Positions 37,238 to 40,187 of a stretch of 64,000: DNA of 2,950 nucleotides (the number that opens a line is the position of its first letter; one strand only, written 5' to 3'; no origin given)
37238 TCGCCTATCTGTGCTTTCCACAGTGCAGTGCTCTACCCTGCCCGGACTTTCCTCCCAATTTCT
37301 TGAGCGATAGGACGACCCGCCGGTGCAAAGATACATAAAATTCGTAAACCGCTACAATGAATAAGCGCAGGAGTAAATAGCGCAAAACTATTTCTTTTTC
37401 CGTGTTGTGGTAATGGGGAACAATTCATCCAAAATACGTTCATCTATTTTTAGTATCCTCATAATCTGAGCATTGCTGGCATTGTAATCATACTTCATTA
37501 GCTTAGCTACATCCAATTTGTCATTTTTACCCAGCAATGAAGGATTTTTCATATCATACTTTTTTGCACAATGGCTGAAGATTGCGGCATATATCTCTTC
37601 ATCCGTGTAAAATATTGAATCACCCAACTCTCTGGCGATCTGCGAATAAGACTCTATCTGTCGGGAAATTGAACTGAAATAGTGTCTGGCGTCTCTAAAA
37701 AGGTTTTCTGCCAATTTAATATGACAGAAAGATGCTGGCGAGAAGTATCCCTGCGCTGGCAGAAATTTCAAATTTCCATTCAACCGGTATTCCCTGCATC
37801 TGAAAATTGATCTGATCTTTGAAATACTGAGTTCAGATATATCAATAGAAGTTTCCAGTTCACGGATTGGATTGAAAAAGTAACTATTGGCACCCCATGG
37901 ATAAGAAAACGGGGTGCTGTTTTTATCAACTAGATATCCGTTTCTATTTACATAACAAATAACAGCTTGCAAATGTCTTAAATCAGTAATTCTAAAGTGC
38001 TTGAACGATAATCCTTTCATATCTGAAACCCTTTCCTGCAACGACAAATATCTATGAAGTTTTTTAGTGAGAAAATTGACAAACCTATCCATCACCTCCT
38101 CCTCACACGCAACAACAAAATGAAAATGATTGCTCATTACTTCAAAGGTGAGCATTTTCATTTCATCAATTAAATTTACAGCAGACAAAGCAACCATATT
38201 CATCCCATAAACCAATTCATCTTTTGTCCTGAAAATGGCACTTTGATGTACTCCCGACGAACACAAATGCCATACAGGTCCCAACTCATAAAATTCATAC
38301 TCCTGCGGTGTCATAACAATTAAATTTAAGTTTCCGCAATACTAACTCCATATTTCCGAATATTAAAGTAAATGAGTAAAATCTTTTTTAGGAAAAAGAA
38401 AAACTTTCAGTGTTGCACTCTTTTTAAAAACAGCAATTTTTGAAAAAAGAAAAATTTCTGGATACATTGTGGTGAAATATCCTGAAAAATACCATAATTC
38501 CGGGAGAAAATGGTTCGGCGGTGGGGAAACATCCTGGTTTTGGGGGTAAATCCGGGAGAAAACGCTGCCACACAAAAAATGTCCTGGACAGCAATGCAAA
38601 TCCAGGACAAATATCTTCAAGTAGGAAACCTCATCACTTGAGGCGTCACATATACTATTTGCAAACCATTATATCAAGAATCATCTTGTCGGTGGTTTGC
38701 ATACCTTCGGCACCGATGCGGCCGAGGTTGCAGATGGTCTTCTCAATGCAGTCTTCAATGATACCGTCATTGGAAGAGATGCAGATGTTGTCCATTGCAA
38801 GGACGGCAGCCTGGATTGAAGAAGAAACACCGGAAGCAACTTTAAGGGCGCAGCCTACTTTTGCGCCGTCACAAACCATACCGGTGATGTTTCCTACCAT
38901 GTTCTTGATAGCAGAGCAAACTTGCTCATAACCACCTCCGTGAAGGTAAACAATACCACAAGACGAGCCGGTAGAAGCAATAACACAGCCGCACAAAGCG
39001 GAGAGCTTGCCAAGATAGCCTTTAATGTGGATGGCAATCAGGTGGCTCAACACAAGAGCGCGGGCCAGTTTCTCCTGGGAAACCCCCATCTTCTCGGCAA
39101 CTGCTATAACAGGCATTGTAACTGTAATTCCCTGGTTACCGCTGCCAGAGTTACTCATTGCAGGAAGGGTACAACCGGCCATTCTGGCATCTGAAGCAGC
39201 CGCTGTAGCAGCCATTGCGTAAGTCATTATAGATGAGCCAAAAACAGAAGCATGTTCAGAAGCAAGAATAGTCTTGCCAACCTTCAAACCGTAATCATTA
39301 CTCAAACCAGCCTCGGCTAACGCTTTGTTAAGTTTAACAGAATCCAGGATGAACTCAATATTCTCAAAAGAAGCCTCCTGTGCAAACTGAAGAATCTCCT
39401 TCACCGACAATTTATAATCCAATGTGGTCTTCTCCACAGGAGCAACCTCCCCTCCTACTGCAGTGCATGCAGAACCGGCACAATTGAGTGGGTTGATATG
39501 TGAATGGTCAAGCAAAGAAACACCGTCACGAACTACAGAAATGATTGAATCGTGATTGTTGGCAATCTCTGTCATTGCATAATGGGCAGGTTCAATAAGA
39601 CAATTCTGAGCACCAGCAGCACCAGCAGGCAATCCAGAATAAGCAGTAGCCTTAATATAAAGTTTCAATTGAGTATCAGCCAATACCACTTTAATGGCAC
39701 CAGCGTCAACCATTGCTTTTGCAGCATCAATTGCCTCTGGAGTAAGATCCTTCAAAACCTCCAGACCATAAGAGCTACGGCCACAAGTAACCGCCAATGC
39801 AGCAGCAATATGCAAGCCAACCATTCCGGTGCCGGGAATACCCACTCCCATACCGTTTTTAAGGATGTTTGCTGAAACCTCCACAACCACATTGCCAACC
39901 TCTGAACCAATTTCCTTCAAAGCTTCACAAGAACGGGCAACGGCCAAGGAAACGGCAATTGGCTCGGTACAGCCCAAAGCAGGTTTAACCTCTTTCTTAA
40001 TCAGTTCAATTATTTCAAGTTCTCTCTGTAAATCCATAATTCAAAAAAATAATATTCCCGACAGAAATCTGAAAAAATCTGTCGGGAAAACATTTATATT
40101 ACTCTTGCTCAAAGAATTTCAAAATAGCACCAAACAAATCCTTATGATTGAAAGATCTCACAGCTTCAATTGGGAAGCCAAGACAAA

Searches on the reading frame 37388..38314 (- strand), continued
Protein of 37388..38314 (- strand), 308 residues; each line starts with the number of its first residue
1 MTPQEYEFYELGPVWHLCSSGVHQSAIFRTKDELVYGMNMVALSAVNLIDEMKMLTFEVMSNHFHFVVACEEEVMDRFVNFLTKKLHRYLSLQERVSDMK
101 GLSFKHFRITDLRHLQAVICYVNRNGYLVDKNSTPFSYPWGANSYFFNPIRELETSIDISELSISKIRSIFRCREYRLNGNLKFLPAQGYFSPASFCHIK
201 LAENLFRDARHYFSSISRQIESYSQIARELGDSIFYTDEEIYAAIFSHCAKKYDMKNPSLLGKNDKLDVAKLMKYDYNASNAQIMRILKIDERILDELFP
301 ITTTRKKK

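Call 70: search_protein_representatives(alignment_id=A1)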
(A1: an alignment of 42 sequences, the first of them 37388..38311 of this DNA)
Query: 42 sequences, 305 profile positions. Proteins with E-value up to 0.001 (for the whole library): 4229; up to 1e-10: 1100; up to 1e-30: 409. The best 150 are listed.
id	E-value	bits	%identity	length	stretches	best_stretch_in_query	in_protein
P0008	1.6e-137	474.4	-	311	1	5-304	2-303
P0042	9.0e-130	448.9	-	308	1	2-303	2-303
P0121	8.7e-120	416.1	-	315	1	2-302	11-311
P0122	2.0e-118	411.6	-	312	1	3-303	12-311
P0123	5.4e-112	390.5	-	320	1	3-302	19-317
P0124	1.8e-111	388.8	-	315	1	4-302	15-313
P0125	2.1e-111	388.6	-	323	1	2-303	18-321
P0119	1.4e-107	376.0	-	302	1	14-303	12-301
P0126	2.5e-107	375.2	-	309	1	2-302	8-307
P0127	1.4e-106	372.7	-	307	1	2-303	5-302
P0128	2.0e-104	365.7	-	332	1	11-303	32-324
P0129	1.7e-103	362.6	-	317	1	5-303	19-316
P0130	4.9e-103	361.1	-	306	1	2-301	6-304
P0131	2.8e-102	358.6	-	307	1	3-303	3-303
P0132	3.5e-102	358.3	-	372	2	3-187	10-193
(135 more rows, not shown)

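Call 71: find_encoding_contigs(protein=P0056, flank=4000, max_places=2)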
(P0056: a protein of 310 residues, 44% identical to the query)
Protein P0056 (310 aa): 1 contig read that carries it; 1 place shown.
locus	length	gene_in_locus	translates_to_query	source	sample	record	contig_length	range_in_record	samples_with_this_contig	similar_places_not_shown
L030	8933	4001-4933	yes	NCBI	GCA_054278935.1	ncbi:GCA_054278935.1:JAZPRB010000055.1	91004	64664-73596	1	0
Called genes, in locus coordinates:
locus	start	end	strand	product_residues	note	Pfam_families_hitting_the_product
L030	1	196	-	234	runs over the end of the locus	PF01066:CDP-OH_P_transf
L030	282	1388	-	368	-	PF00112:Peptidase_C1 (weak), PF03051:Peptidase_C1_2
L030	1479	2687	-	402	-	PF00112:Peptidase_C1 (faint), PF03051:Peptidase_C1_2 (weak)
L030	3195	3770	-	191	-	-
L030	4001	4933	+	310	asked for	-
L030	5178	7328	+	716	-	PF13191:AAA_16 (weak), PF23569:NBD_SMAX1 (weak), PF00004:AAA, PF17871:AAA_lid_9, PF07724:AAA_2, PF00004:AAA, PF07728:AAA_5, PF10431:ClpB_D2-small, +8 more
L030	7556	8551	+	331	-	PF21857:DUF6913 (weak)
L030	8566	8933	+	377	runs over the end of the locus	PF13429:TPR_15 (faint), PF23914:TPR_CcmH_CycH (weak), PF00515:TPR_1 (weak), PF07719:TPR_2 (weak), PF13432:TPR_16, PF12895:ANAPC3, PF13431:TPR_17 (weak), PF14559:TPR_19 (weak), +11 more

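Call 72: find_encoding_contigs(protein=P0097, flank=4000, max_places=3)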
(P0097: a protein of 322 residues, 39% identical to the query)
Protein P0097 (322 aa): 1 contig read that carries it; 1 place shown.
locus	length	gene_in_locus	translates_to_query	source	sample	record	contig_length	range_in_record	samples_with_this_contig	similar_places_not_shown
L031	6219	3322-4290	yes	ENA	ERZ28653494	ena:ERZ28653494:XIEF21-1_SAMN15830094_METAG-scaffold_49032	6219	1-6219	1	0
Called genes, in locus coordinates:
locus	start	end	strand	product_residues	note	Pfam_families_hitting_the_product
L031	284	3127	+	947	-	PF13620:CarboxypepD_reg (weak), PF14905:OMP_b-brl_3 (faint)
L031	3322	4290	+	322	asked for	-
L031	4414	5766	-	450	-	PF02878:PGM_PMM_I, PF02879:PGM_PMM_II, PF02880:PGM_PMM_III, PF00408:PGM_PMM_IV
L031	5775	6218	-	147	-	?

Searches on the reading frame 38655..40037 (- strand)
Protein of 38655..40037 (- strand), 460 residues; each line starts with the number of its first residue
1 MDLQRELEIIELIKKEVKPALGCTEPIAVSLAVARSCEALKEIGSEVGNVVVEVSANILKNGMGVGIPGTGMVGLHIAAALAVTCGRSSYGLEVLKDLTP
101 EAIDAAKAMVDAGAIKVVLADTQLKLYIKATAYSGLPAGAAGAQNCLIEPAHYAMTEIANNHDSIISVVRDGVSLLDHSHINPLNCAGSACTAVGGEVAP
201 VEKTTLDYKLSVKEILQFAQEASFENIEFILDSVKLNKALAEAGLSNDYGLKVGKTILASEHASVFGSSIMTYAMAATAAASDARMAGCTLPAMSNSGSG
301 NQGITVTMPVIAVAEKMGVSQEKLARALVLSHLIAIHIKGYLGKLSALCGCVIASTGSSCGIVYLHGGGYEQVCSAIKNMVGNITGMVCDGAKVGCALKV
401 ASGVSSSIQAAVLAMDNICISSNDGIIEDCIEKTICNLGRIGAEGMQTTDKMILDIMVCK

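Call 13: search_protein_families(library=pfam, proteins=[window:38655-40037:-])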
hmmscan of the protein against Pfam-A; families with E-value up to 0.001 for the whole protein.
window:38655-40037:- (460 aa): 1 family
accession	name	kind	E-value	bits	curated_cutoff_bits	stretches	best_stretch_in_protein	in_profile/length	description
PF03313.21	SDH_alpha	-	7.2e-67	226.2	26.4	1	90-455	2-260/260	Serine dehydratase alpha chain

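Call 27: find_encoding_contigs(protein=window:38655-40037:-, flank=10000, max_places=10)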
Protein window:38655-40037:- (460 aa): no gene with exactly this product is on record in the collection.
